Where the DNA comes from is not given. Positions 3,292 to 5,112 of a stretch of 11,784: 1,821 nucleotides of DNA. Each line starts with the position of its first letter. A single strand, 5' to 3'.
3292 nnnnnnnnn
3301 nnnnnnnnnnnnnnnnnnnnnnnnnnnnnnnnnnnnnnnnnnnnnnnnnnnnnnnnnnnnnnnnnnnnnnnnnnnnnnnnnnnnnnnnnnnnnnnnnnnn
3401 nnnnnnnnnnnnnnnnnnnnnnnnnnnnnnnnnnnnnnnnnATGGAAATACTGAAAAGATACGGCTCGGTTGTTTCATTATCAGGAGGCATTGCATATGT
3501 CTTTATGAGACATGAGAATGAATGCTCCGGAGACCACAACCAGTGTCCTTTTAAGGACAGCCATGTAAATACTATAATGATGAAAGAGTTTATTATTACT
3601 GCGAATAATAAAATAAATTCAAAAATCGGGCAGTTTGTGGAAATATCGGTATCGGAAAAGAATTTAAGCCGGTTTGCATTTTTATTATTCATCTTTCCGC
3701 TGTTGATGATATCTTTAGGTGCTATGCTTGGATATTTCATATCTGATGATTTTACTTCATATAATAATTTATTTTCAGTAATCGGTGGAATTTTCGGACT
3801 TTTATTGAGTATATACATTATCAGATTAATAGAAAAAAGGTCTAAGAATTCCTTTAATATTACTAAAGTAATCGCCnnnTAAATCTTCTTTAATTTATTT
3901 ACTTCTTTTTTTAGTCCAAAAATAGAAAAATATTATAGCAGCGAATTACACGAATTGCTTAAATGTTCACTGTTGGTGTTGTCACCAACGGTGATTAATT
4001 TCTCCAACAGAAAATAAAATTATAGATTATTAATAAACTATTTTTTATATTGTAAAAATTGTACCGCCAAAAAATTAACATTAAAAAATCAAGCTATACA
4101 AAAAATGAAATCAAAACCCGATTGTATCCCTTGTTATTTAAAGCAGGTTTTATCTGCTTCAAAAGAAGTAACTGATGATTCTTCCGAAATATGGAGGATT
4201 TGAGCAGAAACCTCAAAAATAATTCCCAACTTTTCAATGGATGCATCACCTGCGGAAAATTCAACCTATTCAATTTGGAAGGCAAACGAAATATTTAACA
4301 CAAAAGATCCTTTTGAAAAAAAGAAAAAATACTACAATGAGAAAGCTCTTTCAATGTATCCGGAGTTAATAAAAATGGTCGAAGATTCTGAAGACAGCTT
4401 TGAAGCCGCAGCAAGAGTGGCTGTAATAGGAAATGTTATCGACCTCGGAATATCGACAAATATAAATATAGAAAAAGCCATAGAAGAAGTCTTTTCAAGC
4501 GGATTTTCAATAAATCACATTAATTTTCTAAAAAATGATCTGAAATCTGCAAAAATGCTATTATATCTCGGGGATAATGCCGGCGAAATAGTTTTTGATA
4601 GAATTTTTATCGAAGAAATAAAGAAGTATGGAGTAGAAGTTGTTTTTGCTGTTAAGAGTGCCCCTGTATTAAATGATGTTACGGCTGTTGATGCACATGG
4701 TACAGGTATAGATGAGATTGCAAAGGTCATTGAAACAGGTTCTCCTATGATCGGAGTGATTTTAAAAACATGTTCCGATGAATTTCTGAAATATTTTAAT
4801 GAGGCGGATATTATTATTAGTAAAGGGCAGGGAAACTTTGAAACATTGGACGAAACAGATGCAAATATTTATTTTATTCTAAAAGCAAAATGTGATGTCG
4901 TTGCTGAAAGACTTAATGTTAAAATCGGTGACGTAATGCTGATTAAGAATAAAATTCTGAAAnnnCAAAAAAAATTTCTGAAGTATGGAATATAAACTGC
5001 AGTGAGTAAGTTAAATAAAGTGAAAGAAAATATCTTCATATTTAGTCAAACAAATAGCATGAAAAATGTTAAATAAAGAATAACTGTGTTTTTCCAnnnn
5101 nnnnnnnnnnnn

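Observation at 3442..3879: RseC/MucC-like membrane Fe-S protein at the end of the BMC operon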

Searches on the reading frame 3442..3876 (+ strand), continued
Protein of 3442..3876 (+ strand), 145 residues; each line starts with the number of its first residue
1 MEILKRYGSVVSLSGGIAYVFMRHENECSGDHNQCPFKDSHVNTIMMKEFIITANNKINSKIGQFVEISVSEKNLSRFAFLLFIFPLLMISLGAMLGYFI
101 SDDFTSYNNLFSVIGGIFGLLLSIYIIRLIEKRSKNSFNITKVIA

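Call 39: find_encoding_contigs(protein=P0009, flank=10000, max_places=2)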
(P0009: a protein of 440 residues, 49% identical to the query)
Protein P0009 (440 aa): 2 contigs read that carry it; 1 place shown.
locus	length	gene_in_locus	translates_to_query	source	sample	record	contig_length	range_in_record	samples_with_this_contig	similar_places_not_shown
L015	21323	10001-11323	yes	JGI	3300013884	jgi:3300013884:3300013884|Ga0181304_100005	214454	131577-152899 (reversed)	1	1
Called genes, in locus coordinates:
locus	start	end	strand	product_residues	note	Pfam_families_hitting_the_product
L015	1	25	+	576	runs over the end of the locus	PF00128:Alpha-amylase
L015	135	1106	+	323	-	PF00370:FGGY_N (faint), PF00480:ROK, PF01869:BcrAD_BadFG (weak)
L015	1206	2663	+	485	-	-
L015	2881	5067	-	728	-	PF00501:AMP-binding, PF23562:AMP-binding_C_3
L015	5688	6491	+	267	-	PF00142:Fer4_NifH, PF01656:CbiA, PF02374:ArsA_ATPase (faint), PF06564:CBP_BcsQ (faint), PF09140:MipZ (weak), PF10609:ParA (weak), PF13614:AAA_31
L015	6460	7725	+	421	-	PF00091:Tubulin, PF12327:FtsZ_C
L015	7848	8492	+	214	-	PF05598:DUF772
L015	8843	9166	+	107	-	PF00936:BMC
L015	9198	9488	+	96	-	PF03319:EutN_CcmL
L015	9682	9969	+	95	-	PF03319:EutN_CcmL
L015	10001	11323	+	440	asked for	PF01512:Complex1_51K, PF13187:Fer4_9 (weak), PF13534:Fer4_17, PF13375:RnfC_N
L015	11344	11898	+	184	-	PF00936:BMC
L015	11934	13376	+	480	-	PF00171:Aldedh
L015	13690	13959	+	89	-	PF03319:EutN_CcmL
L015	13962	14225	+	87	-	PF03319:EutN_CcmL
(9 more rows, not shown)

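Call 40: find_encoding_contigs(protein=P0015, flank=10000, max_places=2)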
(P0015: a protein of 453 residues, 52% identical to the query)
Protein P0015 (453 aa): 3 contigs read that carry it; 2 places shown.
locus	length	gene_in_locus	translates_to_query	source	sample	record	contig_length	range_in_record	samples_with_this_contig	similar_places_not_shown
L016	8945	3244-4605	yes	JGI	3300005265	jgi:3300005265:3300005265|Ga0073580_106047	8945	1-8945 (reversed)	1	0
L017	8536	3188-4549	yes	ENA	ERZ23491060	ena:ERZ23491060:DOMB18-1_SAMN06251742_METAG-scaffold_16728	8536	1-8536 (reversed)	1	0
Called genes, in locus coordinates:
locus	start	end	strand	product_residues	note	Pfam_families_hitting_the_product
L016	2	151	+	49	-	?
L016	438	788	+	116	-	PF02782:FGGY_C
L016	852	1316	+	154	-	PF02782:FGGY_C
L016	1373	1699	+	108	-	PF00936:BMC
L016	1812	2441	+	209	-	PF27545:CsoS1D_N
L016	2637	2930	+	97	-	PF03319:EutN_CcmL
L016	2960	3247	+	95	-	PF03319:EutN_CcmL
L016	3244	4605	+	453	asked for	PF01512:Complex1_51K, PF10531:SLBB, PF13187:Fer4_9 (weak), PF13534:Fer4_17, PF13375:RnfC_N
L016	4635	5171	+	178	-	PF00936:BMC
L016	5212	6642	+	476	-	PF00171:Aldedh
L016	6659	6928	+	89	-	PF03319:EutN_CcmL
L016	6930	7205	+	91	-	PF03319:EutN_CcmL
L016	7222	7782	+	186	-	PF02502:LacAB_rpiB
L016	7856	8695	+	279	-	PF01791:DeoC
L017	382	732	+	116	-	PF02782:FGGY_C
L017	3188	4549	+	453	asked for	PF01512:Complex1_51K, PF10531:SLBB, PF13187:Fer4_9 (weak), PF13534:Fer4_17, PF13375:RnfC_N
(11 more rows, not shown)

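Call 45: search_solved_structures(query=A2, max_evalue=1)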
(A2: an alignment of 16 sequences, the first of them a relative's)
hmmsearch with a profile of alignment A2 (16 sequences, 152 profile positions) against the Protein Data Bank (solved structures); distinct sequences matched with E-value up to 1: 3.
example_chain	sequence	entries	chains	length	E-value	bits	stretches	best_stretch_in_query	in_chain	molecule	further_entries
7y75_B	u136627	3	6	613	0.73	12.7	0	102-145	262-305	Sodium- and chloride-dependent transporter XTRP3 | SIT1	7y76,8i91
8wm3_A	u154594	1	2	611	0.73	12.7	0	102-145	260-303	Sodium- and chloride-dependent transporter XTRP3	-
8p2w_C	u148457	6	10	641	0.83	12.5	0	102-145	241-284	Sodium- and chloride-dependent transporter XTRP3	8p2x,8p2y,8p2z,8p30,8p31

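Call 54: search_protein_families(library=pfam, proteins=[L005:140-1546:-, L005:1941-2723:+, L014:7094-8152:+, L007:1540-2013:+, L007:2491-2847:+, L001:1993-2832:+], max_evalue=0.001)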
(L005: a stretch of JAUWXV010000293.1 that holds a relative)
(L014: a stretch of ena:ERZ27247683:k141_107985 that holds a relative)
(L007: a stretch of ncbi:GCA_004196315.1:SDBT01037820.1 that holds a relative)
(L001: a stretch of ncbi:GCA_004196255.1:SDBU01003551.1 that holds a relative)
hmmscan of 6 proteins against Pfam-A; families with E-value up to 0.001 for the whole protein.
L005:140-1546:- (468 aa): 1 family
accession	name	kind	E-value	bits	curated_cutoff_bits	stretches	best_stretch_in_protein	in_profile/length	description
PF02952.23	Fucose_iso_C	-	2.2e-33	115.3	29.3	1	338-465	1-141/143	L-fucose isomerase, C-terminal domain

L005:1941-2723:+ (261 aa): 1 family
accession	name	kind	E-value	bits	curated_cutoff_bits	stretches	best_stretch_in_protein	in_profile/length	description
PF02511.20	Thy1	-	8.7e-51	172.9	24.8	1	40-237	8-191/191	Thymidylate synthase complementing protein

L014:7094-8152:+ (353 aa): 1 family
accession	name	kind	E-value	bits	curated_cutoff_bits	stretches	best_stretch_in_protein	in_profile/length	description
PF18939.6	DUF5686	-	2.4e-06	26.7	39.2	1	143-321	119-283/669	Family of unknown function (DUF5686)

L007:1540-2013:+ (158 aa): 1 family
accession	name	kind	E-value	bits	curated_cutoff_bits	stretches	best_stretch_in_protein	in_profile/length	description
PF01988.24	VIT1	-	7e-12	46.1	28.1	2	11-70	6-66/214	VIT family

L007:2491-2847:+ (119 aa): 0 families

L001:1993-2832:+ (280 aa): 3 families
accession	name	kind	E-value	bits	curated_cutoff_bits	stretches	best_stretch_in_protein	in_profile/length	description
PF01418.23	HTH_6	-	6.1e-23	81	28.3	1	4-75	3-74/77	Helix-turn-helix domain, rpiR family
PF01380.27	SIS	-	6.9e-22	78.1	25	1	126-254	2-130/131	SIS domain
PF13580.11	SIS_2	-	7.2e-09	36.2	27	1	167-210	94-137/138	SIS domain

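Call 55: predict_structure(alignment_id=A3)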
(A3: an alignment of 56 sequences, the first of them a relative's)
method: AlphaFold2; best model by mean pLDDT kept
length: 145 residues; sequences in the alignment: 56
mean_pLDDT: 80.6   pTM: 0.55
mean pLDDT of the five models: 80.6, 78.9, 78.7, 77.2, 75.3
residues with pLDDT >= 90: 48; 70-90: 62; 50-70: 29; < 50: 6
segments of 3 or more residues with pLDDT < 50: 42-46
pLDDT, mean of each block of 10 residues (from residue 1): 77 89 63 57 53 87 88 78 95 93 80 95 93 77 85
secondary structure, 60 per line:
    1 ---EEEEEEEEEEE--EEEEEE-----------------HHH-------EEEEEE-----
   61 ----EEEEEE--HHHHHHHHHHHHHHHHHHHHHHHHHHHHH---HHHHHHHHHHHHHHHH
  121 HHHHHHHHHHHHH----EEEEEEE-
elements in order: E4-14 E17-22 E50-55 E65-70 H73-101 H105-133 E138-144

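Call 57: fold_search(model_id=the predicted structure, library=pdb)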
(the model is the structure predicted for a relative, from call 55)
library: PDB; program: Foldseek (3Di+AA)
matches with E <= 10: 365; with E <= 0.001: 0
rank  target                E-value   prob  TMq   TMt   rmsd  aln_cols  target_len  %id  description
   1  1t9h                  9.6e-02  0.97  0.27  0.14   4.3        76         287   13  The crystal structure of YloQ, a circularly permuted GTPase. (released 2004-11-02)
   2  2awn_D                1.5e-01  0.99  0.30  0.15   2.1        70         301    6  Crystal structure of the ADP-Mg-bound E. Coli MALK (Crystallized with ATP-Mg) (released 2005-12-13)
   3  6y6m_MODEL_1_A        1.6e-01  0.82  0.25  0.22   5.0        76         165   12  solution structure of cold-shock domain 1 and 2 of drosophila Upstream of N-Ras (Unr) (released 2020-07-29)
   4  4qqb_X                1.7e-01  0.77  0.24  0.45   6.7        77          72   13  Structural basis for the assembly of the SXL-UNR translation regulatory complex (released 2014-09-03)
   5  1bkb                  2.4e-01  0.94  0.28  0.29   2.2        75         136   13  INITIATION FACTOR 5A FROM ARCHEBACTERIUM PYROBACULUM AEROPHILUM (released 1998-11-04)
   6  6rw4_W                2.4e-01  0.89  0.26  0.36   5.6        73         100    7  Structure of human mitochondrial 28S ribosome in complex with mitochondrial IF3 (released 2020-06-03)
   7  3puz_A                2.5e-01  0.97  0.29  0.12   2.1        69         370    6  Crystal Structure of a pre-translocation state MBP-Maltose transporter complex bound to AMP-PNP (released 2011-05-18)
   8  8csp_W                2.5e-01  0.89  0.26  0.37   5.6        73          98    7  Human mitochondrial small subunit assembly intermediate (State A) (released 2022-12-14)
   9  2eif                  2.9e-01  0.95  0.28  0.30   2.5        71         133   11  Eukaryotic translation initiation factor 5A from Methanococcus jannaschii (released 1999-10-12)
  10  2awo_C                2.9e-01  0.95  0.29  0.12   2.1        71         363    6  Crystal structure of the ADP-Mg-bound E. Coli MALK (Crystallized with ADP-Mg) (released 2005-12-13)
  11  2awn_A                2.9e-01  0.94  0.28  0.13   3.4        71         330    6  Crystal structure of the ADP-Mg-bound E. Coli MALK (Crystallized with ATP-Mg) (released 2005-12-13)
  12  3gd7_B                3.1e-01  0.96  0.29  0.12   2.1        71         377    6  Crystal structure of human NBD2 complexed with N6-Phenylethyl-ATP (P-ATP) (released 2010-03-02)
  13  9bcr_D                3.1e-01  0.94  0.29  0.12   3.0        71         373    6  Cryo-EM structure of a bacterial prototype ATP-binding cassette transporter MalFGK2. (released 2025-04-30)
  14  2awo_A                3.5e-01  0.93  0.29  0.12   2.2        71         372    6  Crystal structure of the ADP-Mg-bound E. Coli MALK (Crystallized with ADP-Mg) (released 2005-12-13)
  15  2jqo_MODEL_1_A        3.5e-01  0.66  0.28  0.36  10.2        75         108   15  NMR solution structure of Bacillus subtilis YobA 21-120: Northeast Structural Genomics Consortium target SR547 (released 2007-07-03)
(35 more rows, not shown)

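Call 60: find_encoding_contigs(protein=P0002, flank=5000, max_places=3)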
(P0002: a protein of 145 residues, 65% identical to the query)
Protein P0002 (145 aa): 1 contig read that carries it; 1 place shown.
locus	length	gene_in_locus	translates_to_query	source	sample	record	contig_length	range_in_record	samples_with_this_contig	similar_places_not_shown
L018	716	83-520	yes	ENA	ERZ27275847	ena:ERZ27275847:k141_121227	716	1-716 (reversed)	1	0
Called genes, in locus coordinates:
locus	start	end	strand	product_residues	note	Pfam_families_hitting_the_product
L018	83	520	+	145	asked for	PF04246:RseC_MucC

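Call 61: find_encoding_contigs(protein=P0005, flank=5000, max_places=3)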
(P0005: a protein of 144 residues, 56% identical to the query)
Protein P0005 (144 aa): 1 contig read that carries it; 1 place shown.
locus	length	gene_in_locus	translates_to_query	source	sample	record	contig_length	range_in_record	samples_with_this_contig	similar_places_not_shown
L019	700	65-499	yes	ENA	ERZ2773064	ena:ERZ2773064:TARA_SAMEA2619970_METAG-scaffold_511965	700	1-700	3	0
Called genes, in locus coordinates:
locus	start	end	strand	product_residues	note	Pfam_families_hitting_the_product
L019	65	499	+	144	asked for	PF04246:RseC_MucC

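Call 67: find_encoding_contigs(protein=P0096, flank=10000, max_places=3)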
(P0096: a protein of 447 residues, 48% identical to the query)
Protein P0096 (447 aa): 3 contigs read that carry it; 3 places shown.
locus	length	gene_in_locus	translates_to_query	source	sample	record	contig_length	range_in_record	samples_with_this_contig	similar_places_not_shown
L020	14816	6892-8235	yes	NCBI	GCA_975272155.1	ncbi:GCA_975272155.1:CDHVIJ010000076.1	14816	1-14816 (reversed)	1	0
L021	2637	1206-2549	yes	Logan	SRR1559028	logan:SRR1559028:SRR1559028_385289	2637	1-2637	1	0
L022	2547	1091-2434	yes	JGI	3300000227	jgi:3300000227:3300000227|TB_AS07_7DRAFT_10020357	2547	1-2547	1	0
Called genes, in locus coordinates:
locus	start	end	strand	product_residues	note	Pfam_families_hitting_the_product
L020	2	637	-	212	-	?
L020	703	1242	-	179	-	PF07700:HNOB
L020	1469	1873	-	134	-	PF02830:V4R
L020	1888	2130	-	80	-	-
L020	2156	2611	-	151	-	-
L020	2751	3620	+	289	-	PF01551:Peptidase_M23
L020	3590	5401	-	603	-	PF00425:Chorismate_bind, PF01063:Aminotran_4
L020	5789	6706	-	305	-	PF14378:PAP2_3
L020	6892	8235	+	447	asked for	PF01512:Complex1_51K, PF10531:SLBB (weak), PF13534:Fer4_17, PF13375:RnfC_N, PF00364:Biotin_lipoyl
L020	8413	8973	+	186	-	PF00936:BMC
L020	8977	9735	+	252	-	PF02502:LacAB_rpiB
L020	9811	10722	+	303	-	PF01791:DeoC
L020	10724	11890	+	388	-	PF13091:PLDc_2, PF11495:TrmB_EBD_N (faint), PF00614:PLDc (faint), PF13091:PLDc_2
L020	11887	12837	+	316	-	-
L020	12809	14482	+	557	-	PF00515:TPR_1 (faint), PF07719:TPR_2 (faint), PF14559:TPR_19 (faint)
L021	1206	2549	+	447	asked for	PF01512:Complex1_51K, PF10531:SLBB (weak), PF13534:Fer4_17, PF13375:RnfC_N, PF00364:Biotin_lipoyl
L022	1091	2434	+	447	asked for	PF01512:Complex1_51K, PF10531:SLBB (weak), PF13534:Fer4_17, PF13375:RnfC_N, PF00364:Biotin_lipoyl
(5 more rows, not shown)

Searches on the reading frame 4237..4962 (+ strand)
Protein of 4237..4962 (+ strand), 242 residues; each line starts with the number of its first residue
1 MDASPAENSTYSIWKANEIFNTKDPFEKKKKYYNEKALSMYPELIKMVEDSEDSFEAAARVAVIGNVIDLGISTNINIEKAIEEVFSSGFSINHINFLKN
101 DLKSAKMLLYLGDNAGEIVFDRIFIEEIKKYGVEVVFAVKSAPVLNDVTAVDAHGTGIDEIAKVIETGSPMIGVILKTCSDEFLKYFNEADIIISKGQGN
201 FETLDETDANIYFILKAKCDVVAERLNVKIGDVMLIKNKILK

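Call 5: search_protein_families(library=pfam, proteins=[window:4237-4962:+], max_evalue=0.1)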
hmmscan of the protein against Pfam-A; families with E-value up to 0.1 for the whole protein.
window:4237-4962:+ (242 aa): 1 family
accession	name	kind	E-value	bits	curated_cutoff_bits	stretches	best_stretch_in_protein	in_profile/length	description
PF01937.24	ARMT1-like_dom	-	1.6e-64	218.5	25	1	10-232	55-309/311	Damage-control phosphatase ARMT1-like domain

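Call 6: search_protein_families(library=ncbifam, proteins=[window:4237-4962:+], max_evalue=0.1)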
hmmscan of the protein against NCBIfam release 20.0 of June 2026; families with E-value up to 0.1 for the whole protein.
window:4237-4962:+ (242 aa): 3 families
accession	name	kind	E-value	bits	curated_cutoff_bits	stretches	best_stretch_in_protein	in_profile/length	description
NF040824.1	damage_ctl_Phtase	equivalog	2.6e-54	184.6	440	1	8-234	53-280/282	damage-control phosphatase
NF041594.1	dam_ctlPhtase_Archglob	equivalog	5.3e-44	150.7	500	1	15-234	60-283/287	damage-control phosphatase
NF047948.1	male_kill_WMK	equivalog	0.0094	15.4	300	1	7-82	73-143/300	WO male-killing family protein Wmk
